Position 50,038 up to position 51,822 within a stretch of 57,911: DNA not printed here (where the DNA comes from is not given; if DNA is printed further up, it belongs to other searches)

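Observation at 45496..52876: Mvh-type [NiFe] hydrogenase operon wired to two HdrA paralogues and a QmoC-like membrane subunit, with no HdrBC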

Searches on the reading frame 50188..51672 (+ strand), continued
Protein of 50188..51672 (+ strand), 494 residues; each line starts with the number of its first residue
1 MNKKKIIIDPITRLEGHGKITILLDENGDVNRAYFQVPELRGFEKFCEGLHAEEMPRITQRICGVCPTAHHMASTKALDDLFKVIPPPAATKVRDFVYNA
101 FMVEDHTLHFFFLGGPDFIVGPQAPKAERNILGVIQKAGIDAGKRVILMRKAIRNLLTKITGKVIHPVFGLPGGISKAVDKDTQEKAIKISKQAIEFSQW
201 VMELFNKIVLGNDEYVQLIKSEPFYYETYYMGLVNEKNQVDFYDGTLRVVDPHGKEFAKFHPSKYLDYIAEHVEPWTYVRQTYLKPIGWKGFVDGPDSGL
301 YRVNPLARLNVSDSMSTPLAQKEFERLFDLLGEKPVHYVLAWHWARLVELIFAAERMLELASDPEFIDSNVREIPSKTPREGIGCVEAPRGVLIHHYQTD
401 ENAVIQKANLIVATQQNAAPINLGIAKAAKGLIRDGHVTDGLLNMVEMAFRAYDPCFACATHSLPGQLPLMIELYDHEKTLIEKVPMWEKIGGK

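Call 71: find_encoding_contigs(protein=P0134, flank=9000, max_places=1)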
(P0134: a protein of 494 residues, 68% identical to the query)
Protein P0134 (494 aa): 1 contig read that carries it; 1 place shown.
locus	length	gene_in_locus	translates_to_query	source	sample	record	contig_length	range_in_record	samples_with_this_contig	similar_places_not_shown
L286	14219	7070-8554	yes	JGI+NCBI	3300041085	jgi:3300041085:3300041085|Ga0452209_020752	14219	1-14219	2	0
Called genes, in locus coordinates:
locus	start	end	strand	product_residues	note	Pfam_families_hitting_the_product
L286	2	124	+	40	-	PF01455:HupF_HypC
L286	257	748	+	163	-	-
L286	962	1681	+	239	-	-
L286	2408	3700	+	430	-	PF00070:Pyr_redox (faint), PF00890:FAD_binding_2 (weak), PF01266:DAO (faint), PF01494:FAD_binding_3 (faint), PF07992:Pyr_redox_2 (weak), PF12831:FAD_oxidored (weak), PF13450:NAD_binding_8 (weak), PF00037:Fer4 (faint), +1 more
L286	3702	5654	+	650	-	PF13183:Fer4_8 (weak), PF13187:Fer4_9, PF00037:Fer4 (weak), PF12837:Fer4_6 (weak), PF00037:Fer4 (weak), PF12837:Fer4_6 (weak), PF12838:Fer4_7, PF14697:Fer4_21, +7 more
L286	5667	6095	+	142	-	PF02662:FlpD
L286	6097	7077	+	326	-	PF01058:Oxidored_q6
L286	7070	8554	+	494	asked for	PF27537:HoxH, PF00374:NiFeSe_Hases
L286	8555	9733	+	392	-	PF12838:Fer4_7 (weak), PF13183:Fer4_8, PF13187:Fer4_9, PF13534:Fer4_17 (weak)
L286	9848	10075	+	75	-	PF01455:HupF_HypC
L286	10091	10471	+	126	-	PF01155:HypA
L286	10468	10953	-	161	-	PF01750:HycI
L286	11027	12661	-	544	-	PF00329:Complex1_30kDa, PF00374:NiFeSe_Hases (weak), PF00346:Complex1_49kDa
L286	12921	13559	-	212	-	PF13489:Methyltransf_23 (weak), PF13847:Methyltransf_31, PF08241:Methyltransf_11, PF08242:Methyltransf_12 (weak), PF13649:Methyltransf_25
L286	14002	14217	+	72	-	?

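Call 72: find_encoding_contigs(protein=P0126, flank=9000, max_places=1)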
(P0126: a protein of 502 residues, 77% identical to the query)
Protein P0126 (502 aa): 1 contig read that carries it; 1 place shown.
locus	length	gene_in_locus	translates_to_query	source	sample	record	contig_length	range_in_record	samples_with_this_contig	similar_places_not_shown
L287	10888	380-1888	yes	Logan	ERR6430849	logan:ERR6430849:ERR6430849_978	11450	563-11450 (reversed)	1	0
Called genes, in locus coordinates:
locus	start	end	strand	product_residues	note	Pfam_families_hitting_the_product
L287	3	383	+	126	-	?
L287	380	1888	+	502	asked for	PF27537:HoxH, PF00374:NiFeSe_Hases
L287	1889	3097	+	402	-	PF13183:Fer4_8, PF13187:Fer4_9, PF13237:Fer4_10 (weak), PF13534:Fer4_17, PF02665:Nitrate_red_gam (faint)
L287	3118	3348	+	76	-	PF01455:HupF_HypC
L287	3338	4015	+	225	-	PF02492:cobW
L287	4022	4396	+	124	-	PF01155:HypA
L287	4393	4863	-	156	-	PF01750:HycI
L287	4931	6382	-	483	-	PF00374:NiFeSe_Hases (faint), PF00346:Complex1_49kDa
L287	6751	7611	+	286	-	PF01040:UbiA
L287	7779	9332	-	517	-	-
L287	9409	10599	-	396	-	-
